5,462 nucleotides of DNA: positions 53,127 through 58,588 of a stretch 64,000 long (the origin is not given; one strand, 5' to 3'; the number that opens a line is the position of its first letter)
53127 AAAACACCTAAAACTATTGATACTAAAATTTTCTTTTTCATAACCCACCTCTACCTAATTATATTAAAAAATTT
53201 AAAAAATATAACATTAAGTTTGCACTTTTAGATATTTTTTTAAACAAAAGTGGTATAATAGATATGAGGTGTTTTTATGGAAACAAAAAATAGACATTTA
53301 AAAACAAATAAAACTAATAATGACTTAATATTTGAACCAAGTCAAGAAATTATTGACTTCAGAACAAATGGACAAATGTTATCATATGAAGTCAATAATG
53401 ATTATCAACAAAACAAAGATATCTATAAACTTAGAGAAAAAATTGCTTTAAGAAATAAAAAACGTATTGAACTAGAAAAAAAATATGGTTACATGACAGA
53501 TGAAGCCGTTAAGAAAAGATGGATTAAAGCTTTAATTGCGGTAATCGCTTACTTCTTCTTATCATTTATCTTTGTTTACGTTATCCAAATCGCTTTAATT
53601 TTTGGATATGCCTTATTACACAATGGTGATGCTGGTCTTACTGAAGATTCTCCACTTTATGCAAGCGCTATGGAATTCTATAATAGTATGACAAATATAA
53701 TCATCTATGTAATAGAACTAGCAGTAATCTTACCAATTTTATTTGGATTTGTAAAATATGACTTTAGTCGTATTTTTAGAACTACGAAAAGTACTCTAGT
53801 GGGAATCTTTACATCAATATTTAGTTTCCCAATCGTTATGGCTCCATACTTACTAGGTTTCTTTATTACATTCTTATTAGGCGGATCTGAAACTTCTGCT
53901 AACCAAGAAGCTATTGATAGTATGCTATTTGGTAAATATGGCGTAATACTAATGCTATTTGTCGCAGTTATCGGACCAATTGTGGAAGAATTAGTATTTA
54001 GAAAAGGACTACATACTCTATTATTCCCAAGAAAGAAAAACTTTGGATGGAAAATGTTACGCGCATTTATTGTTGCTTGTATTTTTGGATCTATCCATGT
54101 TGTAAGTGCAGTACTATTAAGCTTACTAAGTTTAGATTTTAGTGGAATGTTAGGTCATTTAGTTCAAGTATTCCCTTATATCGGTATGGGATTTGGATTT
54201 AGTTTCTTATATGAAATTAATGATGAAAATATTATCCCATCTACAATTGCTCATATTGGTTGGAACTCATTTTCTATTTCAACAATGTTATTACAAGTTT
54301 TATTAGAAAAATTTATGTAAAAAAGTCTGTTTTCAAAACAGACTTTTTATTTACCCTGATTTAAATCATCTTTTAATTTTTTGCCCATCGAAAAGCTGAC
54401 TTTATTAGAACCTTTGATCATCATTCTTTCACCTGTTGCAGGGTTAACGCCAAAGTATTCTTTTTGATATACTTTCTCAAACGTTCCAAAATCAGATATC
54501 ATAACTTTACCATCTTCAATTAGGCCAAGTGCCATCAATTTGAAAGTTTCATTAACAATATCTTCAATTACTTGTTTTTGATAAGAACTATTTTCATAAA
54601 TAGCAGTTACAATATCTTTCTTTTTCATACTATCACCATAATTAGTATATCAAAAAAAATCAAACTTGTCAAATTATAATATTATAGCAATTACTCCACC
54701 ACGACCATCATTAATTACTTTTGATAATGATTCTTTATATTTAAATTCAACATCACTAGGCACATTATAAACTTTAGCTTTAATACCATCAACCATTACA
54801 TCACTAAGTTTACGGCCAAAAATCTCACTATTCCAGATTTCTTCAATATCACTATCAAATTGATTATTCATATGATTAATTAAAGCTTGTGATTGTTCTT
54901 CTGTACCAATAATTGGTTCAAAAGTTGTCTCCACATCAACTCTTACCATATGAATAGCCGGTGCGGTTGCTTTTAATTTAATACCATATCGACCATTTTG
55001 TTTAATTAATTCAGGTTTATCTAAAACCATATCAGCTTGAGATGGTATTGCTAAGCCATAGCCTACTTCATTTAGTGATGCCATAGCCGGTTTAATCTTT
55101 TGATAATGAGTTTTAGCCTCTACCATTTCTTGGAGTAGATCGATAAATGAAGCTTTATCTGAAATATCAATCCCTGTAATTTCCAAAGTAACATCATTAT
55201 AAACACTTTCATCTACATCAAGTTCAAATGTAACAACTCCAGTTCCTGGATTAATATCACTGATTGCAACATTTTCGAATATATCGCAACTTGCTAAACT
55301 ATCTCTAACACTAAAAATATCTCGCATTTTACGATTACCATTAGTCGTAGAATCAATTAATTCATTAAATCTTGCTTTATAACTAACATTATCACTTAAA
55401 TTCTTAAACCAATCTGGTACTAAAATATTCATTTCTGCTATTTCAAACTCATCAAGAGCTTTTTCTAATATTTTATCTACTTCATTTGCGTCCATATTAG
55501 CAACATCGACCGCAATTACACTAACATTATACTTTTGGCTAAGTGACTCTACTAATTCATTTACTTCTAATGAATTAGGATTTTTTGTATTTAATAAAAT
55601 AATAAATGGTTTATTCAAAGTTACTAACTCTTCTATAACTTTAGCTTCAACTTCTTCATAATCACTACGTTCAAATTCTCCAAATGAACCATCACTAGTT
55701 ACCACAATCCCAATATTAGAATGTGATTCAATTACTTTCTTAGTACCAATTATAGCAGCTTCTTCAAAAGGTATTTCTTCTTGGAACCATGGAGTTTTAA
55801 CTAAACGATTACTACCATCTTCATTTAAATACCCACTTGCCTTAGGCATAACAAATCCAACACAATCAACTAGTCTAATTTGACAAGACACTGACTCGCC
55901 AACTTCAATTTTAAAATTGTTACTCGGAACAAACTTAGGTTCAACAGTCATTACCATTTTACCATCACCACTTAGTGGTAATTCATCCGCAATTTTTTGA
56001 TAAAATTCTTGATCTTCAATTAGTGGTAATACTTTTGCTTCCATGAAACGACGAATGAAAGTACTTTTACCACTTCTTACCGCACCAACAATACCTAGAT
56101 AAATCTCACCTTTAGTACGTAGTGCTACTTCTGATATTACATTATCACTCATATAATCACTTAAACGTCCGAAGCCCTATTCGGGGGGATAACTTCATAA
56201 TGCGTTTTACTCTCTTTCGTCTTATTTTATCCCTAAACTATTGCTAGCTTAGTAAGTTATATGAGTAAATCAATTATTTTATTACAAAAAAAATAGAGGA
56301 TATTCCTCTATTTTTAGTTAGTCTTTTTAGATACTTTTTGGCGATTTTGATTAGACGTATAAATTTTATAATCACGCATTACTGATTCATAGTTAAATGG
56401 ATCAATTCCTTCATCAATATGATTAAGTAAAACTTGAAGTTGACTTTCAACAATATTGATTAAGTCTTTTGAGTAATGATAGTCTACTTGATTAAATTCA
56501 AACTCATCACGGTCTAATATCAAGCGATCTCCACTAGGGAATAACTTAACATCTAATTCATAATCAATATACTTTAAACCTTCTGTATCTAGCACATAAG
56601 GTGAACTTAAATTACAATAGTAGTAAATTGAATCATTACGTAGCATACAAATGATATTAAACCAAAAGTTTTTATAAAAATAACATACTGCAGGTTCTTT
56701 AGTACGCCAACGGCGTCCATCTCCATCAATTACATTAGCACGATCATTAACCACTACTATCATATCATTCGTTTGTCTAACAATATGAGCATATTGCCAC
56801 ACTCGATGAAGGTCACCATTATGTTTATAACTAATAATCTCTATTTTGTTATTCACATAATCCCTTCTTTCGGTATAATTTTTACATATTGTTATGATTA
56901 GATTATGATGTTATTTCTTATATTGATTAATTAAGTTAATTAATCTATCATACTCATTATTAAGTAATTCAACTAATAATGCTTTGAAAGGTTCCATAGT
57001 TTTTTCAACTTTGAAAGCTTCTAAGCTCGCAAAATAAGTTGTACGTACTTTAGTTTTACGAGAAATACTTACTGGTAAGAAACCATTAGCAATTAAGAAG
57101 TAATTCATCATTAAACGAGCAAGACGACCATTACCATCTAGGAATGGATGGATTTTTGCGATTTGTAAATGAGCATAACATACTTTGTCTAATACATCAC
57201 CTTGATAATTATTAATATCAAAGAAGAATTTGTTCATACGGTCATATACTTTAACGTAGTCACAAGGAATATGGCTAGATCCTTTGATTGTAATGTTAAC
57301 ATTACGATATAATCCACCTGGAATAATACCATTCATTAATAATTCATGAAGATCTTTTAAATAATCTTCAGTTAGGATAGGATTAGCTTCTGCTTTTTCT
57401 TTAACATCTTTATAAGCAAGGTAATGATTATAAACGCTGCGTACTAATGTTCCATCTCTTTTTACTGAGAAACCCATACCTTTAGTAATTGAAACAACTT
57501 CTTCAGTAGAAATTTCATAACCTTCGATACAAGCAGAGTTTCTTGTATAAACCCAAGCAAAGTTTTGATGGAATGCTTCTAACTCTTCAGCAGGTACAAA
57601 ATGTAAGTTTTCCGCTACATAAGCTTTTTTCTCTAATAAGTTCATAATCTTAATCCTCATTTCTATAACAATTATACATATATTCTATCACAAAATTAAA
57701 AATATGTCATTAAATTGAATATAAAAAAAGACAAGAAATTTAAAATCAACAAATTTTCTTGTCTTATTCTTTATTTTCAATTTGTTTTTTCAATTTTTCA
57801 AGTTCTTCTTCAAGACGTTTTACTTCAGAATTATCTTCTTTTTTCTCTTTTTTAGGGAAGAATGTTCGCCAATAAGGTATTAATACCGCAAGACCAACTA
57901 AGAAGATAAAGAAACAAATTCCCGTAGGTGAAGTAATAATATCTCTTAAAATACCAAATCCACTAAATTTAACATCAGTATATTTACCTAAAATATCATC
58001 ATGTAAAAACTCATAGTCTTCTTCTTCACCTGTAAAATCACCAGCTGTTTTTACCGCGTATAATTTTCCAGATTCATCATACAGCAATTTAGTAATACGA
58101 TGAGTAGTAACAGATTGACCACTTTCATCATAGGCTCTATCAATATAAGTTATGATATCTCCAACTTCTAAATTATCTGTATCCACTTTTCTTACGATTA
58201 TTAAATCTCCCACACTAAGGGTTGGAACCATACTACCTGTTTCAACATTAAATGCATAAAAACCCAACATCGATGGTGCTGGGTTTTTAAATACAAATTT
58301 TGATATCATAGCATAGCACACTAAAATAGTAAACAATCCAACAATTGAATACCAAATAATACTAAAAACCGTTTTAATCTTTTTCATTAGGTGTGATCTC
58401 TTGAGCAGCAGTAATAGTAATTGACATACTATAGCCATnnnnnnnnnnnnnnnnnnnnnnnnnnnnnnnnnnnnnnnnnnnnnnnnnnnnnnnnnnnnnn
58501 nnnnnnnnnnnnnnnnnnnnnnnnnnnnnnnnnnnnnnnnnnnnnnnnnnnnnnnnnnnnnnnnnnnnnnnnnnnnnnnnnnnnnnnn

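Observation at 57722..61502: Self-contained operon with two SipW-type signal peptidases flanking a TasA/CalY-class secreted protein and a membrane-anchored paralogue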

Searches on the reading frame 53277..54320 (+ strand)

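Call 78: search_protein_families(library=ncbifam, proteins=[window:53277-54320:+], max_evalue=0.00001)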
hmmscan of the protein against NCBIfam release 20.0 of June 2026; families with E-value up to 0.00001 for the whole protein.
window:53277-54320:+ (347 aa): 2 families
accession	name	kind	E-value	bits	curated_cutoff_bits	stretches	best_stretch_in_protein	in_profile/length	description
NF046050.1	CPBP_fam_MroQ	equivalog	1e-09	38.2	270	1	135-342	39-226/243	intramembrane glutamic endopeptidase MroQ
NF033192.3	CPBP_JDVT_MrtJ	equivalog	3.4e-06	27.6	75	1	227-296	2-75/98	JDVT-CTERM system glutamic-type intramembrane protease MrtJ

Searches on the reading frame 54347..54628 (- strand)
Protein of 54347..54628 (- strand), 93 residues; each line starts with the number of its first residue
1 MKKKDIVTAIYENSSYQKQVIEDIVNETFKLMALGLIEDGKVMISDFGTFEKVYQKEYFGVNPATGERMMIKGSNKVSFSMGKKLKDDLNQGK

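Call 78: search_protein_families(library=ncbifam, proteins=[window:54347-54628:-], max_evalue=0.00001)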
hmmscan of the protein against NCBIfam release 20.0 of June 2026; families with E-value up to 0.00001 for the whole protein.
window:54347-54628:- (93 aa): 5 families
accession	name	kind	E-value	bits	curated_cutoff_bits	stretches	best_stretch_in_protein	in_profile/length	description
NF001401.0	PRK00285.1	equivalog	7.3e-13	48.5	111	1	2-91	7-96/103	integration host factor subunit alpha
TIGR00988.1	hip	equivalog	4.7e-11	42.9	119.95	1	3-92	3-93/94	integration host factor subunit beta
TIGR00987.1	himA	equivalog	6.2e-11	42.6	120.25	1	2-90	3-91/96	integration host factor subunit alpha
NF001222.0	PRK00199.1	equivalog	3e-10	40.2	115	1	1-91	1-92/95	integration host factor subunit beta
NF008023.0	PRK10753.1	equivalog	6.5e-08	32.8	162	1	1-88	1-88/90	nucleoid-associated protein HU-alpha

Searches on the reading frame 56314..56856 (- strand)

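Call 3: search_protein_families(library=pfam, proteins=[window:56314-56856:-], max_evalue=1)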
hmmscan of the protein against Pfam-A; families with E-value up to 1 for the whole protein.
window:56314-56856:- (180 aa): 1 family
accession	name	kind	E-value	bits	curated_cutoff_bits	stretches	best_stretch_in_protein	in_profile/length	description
PF04167.18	DUF402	-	1.4e-15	57.6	23.9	1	55-119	2-68/68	Protein of unknown function (DUF402)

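Call 4: search_protein_families(library=ncbifam, proteins=[window:56314-56856:-], max_evalue=1)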
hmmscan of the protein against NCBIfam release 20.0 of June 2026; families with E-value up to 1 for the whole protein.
window:56314-56856:- (180 aa): 3 families
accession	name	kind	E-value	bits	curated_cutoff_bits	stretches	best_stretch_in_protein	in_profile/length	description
NF010183.0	PRK13662.1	equivalog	1.3e-63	214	213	1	3-170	8-175/177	hypothetical protein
NF049996.1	NtdP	equivalog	7e-59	198.5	280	1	3-164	5-166/168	nucleoside tri-diphosphate phosphatase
NF049998.1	FomD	equivalog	0.033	13.9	320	1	79-155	106-182/207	cytidylyl-2-hydroxypropylphosphonate hydrolase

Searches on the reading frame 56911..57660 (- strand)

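Call 3: search_protein_families(library=pfam, proteins=[window:56911-57660:-], max_evalue=1)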
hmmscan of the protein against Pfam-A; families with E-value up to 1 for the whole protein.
window:56911-57660:- (249 aa): 1 family
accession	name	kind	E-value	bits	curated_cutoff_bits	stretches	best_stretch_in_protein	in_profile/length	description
PF02661.23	Fic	-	8e-22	78.3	24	1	96-189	2-93/93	Fic/DOC family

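Call 4: search_protein_families(library=ncbifam, proteins=[window:56911-57660:-], max_evalue=1)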
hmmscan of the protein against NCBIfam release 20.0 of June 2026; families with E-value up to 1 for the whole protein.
window:56911-57660:- (249 aa): 5 families
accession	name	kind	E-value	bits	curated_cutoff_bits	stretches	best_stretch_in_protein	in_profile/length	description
TIGR02613.1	mob_myst_B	hypoth_equivalog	5.8e-08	32.8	124.4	1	91-213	44-170/186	mobile mystery protein B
NF046030.1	ProtAdlyltaseSoFic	equivalog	1.5e-07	30.7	550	1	153-222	175-248/361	protein adenylyltransferase Fic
NF046029.1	ProtAdlyltaseNmFic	equivalog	4.8e-05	23.2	230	1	96-234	27-156/177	protein adenylyltransferase Fic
NF041381.1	XopAC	subfamily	0.00023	20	450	1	164-213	386-435/451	XopAC/AvrAC family type III secretion system effector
TIGR01550.1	DOC_P1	subfamily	0.0065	16.6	38.65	1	164-193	59-88/122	type II toxin-antitoxin system death-on-curing family toxin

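Call 79: search_protein_families(library=padloc, proteins=[window:56911-57660:-], max_evalue=0.01)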
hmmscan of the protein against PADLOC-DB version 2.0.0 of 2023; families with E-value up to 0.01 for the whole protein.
window:56911-57660:- (249 aa): 11 families
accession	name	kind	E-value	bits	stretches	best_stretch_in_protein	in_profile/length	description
PDLC03963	SoFic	-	1.4e-25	88.5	1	40-248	62-275/361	-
PDLC04840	PDC-S04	-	1.7e-23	81.5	1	41-240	18-219/227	-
PDLC04836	PDC-S04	-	5.1e-20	69.7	1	39-246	30-236/244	-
PDLC04839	PDC-S04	-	5.2e-18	63.5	1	82-234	45-203/205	-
PDLC04837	PDC-S04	-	3.6e-15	53.9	1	41-230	32-221/234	-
PDLC04838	PDC-S04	-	7.2e-10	37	1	92-235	59-204/209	-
PDLC04966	PDC-S24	-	1.1e-07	29.2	1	170-216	317-368/497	-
PDLC04842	PDC-S04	-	9.4e-07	26.7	1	96-236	42-173/202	-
PDLC04841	PDC-S04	-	1.2e-05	23.1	1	100-220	144-257/292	-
PDLC04963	PDC-S23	-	0.00016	19.3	1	166-233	238-307/312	-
PDLC04965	PDC-S23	-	0.0093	13.4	0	167-218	256-305/327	-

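Call 80: search_protein_families(library=phrogs, proteins=[window:56911-57660:-], max_evalue=0.01)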
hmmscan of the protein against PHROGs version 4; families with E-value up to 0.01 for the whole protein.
window:56911-57660:- (249 aa): 7 families
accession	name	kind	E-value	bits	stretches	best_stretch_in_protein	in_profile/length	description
phrog_11900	-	unknown function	2.9e-31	109.7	1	26-241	5-225/230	-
phrog_5978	-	unknown function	2.8e-30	106.6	1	39-247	57-281/364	-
phrog_23170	-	unknown function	3.3e-08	34.4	1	91-211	37-167/191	-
phrog_13548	-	unknown function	1.5e-07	31.8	1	41-212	63-247/379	-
phrog_12747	-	unknown function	5.4e-07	30.4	1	95-195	53-162/211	-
phrog_577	-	moron, auxiliary metabolic gene and host takeover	0.0015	19.4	1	161-193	57-89/128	Doc-like toxin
phrog_10690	-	unknown function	0.002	18.2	1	154-188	263-297/346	-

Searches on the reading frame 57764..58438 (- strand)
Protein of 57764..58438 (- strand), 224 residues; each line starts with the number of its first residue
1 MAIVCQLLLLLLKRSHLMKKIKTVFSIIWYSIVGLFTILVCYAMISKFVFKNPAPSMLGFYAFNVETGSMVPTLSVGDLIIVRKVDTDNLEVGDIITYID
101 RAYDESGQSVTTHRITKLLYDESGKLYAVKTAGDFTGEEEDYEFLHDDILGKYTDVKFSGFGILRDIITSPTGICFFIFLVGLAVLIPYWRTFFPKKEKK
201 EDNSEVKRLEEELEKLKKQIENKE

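Call 3: search_protein_families(library=pfam, proteins=[window:57764-58438:-], max_evalue=1)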
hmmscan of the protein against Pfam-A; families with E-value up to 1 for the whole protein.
window:57764-58438:- (224 aa): 3 families
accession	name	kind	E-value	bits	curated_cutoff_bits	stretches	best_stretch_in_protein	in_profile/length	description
PF10502.14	Peptidase_S26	-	0.0001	22.7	22.9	1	44-97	17-62/168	Signal peptidase, peptidase S26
PF00717.28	Peptidase_S24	-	0.0086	16.2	23.3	1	61-96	36-69/116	Peptidase S24-like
PF10856.13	DUF2678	-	0.08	13.4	27.8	1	20-62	22-65/118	Protein of unknown function (DUF2678)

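Call 4: search_protein_families(library=ncbifam, proteins=[window:57764-58438:-], max_evalue=1)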
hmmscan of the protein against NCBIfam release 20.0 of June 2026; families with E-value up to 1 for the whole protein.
window:57764-58438:- (224 aa): 6 families
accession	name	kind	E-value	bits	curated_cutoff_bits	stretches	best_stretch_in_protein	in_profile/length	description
TIGR02228.1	sigpep_I_arch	equivalog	3.3e-18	66.1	51.85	1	24-185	3-150/158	signal peptidase I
NF046067.1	SigPepSipWBacil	equivalog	1.3e-17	64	190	1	35-192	15-164/189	signal peptidase I SipW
TIGR02227.1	sigpep_I_bact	equivalog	6.6e-07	29.3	47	1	57-101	17-63/162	signal peptidase I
NF008114.0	PRK10861.1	equivalog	0.0064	15.8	277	1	61-85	83-107/324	signal peptidase I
TIGR04561.1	membra_charge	hypoth_equivalog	0.044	14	30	1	174-222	18-69/82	TIGR04561 family membrane protein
TIGR02754.1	sod_Ni_protease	equivalog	0.14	12.7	63.25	1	65-97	3-37/90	nickel-type superoxide dismutase maturation protease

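Call 79: search_protein_families(library=padloc, proteins=[window:57764-58387:-], max_evalue=0.01)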
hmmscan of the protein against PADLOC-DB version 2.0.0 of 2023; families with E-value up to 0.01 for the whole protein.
window:57764-58387:- (207 aa): 0 families

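Call 80: search_protein_families(library=phrogs, proteins=[window:57764-58387:-], max_evalue=0.01)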
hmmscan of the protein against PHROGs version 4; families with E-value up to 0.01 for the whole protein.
window:57764-58387:- (207 aa): 1 family
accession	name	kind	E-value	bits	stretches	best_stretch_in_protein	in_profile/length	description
phrog_15562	-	unknown function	0.00081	20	1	43-68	28-53/215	-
